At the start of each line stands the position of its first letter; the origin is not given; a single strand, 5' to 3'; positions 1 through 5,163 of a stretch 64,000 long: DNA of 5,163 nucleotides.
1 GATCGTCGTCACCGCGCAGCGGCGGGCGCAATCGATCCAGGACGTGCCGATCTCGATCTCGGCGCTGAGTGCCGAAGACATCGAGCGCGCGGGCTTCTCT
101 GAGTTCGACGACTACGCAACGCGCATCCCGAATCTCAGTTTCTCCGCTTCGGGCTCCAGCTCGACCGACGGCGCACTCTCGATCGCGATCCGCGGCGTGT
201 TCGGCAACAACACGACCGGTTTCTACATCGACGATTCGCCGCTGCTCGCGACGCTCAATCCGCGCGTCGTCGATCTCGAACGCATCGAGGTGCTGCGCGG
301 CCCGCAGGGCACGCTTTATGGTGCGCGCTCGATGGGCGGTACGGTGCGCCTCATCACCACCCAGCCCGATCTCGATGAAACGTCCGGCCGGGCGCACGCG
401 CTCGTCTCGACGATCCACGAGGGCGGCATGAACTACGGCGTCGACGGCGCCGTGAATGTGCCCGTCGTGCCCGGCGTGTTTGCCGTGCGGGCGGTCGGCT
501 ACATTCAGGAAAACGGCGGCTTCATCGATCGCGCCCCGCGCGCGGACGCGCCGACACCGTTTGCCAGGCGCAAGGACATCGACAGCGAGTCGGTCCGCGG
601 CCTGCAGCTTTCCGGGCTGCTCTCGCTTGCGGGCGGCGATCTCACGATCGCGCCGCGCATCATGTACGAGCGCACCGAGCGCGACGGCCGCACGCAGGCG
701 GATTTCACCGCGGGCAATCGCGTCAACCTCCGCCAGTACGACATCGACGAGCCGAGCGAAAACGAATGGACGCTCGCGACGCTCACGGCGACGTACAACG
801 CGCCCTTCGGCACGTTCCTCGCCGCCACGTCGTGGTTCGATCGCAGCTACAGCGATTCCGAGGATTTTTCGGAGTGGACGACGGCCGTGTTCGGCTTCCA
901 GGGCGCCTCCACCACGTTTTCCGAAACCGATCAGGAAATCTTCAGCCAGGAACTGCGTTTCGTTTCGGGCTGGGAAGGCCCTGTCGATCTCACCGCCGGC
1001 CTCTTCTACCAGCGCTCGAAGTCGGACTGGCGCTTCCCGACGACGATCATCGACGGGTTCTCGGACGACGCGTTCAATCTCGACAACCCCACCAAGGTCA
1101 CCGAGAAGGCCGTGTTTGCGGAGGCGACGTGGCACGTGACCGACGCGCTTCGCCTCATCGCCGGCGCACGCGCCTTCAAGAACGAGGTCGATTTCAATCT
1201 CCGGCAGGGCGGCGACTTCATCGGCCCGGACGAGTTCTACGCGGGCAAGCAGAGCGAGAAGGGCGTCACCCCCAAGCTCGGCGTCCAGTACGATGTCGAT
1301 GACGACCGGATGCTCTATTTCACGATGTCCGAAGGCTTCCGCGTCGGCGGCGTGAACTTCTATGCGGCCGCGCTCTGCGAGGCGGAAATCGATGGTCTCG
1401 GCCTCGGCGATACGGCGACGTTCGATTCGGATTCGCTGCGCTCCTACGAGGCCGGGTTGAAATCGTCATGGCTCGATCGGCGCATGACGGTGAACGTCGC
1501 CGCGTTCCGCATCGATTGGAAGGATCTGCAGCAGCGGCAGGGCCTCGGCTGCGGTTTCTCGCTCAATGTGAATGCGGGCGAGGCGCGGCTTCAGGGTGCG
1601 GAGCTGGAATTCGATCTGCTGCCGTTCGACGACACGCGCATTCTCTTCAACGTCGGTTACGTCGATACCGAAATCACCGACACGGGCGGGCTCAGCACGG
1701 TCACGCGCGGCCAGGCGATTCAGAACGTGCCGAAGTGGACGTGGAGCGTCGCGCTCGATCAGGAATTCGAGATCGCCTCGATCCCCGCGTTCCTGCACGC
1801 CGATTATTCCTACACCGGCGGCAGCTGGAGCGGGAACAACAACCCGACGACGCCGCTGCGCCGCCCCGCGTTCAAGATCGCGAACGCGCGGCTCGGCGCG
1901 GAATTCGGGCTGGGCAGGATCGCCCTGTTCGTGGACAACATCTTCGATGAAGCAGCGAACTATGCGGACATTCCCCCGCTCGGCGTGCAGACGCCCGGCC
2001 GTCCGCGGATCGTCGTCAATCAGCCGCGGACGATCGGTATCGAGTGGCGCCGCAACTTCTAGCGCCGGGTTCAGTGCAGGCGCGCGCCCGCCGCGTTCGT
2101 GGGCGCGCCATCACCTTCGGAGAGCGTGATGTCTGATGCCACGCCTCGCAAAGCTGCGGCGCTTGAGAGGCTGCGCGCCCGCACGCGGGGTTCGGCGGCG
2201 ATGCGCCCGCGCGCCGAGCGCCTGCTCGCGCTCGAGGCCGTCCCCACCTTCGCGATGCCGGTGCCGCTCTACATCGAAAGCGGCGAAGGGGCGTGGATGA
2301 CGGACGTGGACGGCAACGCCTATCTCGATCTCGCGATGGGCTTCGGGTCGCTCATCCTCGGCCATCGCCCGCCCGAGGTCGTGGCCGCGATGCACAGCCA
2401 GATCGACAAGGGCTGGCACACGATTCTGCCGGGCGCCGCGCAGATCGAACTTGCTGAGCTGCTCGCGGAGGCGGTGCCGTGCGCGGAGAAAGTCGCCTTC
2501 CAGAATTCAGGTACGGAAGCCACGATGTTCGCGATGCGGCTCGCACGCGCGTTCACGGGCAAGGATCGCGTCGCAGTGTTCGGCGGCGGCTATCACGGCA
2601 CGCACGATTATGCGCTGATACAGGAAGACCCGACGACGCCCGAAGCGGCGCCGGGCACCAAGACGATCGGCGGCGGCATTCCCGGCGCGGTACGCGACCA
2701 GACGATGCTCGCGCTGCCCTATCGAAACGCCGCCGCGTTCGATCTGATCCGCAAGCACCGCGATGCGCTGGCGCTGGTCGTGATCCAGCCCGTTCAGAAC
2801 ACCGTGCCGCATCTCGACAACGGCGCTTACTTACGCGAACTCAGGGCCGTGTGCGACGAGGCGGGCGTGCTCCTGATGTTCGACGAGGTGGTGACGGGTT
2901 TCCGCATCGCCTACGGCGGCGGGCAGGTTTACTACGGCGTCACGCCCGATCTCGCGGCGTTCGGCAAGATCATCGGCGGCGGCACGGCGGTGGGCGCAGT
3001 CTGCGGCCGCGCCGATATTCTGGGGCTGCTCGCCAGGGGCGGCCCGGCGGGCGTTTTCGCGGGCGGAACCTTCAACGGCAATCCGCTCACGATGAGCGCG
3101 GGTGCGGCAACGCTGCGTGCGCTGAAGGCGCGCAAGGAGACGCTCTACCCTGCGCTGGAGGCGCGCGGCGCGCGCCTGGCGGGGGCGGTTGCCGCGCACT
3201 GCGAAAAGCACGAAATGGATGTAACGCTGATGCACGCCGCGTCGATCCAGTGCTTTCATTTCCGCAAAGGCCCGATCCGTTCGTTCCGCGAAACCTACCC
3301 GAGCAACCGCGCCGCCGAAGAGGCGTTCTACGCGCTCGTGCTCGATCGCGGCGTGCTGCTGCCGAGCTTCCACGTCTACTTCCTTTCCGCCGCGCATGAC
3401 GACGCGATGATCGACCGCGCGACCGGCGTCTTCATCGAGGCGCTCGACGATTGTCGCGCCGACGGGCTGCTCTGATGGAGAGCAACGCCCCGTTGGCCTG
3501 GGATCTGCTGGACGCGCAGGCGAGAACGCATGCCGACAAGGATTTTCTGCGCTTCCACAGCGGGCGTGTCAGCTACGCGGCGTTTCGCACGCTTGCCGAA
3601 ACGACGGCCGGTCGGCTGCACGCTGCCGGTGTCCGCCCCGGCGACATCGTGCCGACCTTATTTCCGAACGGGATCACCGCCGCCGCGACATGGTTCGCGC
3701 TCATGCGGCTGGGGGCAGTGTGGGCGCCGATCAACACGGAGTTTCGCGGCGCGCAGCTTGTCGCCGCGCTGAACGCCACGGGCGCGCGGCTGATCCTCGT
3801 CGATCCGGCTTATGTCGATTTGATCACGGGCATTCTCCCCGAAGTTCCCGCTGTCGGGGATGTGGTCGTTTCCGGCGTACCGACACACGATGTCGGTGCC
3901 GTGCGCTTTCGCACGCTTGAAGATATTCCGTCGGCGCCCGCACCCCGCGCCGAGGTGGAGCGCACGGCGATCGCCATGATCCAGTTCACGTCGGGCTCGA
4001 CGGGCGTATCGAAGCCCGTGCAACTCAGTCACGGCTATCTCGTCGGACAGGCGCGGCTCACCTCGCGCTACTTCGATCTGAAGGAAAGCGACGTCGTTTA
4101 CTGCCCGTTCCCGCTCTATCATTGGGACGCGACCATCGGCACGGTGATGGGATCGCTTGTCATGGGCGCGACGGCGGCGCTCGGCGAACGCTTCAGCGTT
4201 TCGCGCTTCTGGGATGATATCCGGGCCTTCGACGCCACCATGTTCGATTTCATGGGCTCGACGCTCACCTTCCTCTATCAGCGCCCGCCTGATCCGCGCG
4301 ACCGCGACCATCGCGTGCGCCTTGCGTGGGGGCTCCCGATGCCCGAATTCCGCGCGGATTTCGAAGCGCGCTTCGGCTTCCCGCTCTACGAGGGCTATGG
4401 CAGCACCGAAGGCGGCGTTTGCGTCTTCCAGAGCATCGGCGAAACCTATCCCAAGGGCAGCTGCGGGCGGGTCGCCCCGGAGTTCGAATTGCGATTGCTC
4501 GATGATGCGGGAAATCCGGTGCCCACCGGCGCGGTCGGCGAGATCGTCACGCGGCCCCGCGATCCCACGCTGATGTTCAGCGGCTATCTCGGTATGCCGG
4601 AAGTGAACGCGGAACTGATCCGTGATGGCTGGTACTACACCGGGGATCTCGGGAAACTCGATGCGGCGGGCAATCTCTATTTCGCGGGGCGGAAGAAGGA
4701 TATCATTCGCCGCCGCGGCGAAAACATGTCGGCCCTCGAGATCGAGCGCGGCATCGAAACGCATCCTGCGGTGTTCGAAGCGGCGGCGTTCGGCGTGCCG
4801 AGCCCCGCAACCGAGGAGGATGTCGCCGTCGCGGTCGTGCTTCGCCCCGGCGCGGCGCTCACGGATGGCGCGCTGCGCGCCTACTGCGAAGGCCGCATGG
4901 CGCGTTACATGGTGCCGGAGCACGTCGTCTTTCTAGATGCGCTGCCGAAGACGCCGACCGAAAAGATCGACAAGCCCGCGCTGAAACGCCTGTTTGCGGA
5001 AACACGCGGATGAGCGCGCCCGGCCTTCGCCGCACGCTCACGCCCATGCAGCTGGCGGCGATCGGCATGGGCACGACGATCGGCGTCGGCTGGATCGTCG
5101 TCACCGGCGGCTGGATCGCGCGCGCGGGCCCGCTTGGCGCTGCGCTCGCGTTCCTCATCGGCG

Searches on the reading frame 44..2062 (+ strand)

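Call 39: search_protein_families(library=pfam, proteins=[window:44-2062:+])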
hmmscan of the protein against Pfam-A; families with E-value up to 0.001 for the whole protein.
window:44-2062:+ (672 aa): 2 families
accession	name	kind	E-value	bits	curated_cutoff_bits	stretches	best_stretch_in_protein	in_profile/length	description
PF00593.30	TonB_dep_Rec_b-barrel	-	3.5e-42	146.2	27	1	214-633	50-436/436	TonB dependent receptor-like, beta-barrel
PF07715.20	Plug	-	1.7e-16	61.1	23.9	1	2-100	6-107/107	TonB-dependent Receptor Plug Domain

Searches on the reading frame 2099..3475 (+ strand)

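Call 39: search_protein_families(library=pfam, proteins=[window:2099-3475:+])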
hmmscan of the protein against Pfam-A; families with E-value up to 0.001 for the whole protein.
window:2099-3475:+ (458 aa): 1 family
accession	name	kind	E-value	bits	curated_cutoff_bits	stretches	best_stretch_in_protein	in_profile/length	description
PF00202.27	Aminotran_3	-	7.9e-54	183.3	30.5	1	54-371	8-333/403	Aminotransferase class-III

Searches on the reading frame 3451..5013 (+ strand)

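Call 39: search_protein_families(library=pfam, proteins=[window:3451-5013:+])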
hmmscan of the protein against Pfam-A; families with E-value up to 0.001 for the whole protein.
window:3451-5013:+ (520 aa): 2 families
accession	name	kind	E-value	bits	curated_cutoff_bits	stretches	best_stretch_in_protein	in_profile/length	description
PF00501.34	AMP-binding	-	2e-61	208.4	29.9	1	21-380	2-384/384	AMP-binding enzyme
PF13193.12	AMP-binding_C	-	1.3e-16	61.7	24.5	1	430-505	1-76/76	AMP-binding enzyme C-terminal domain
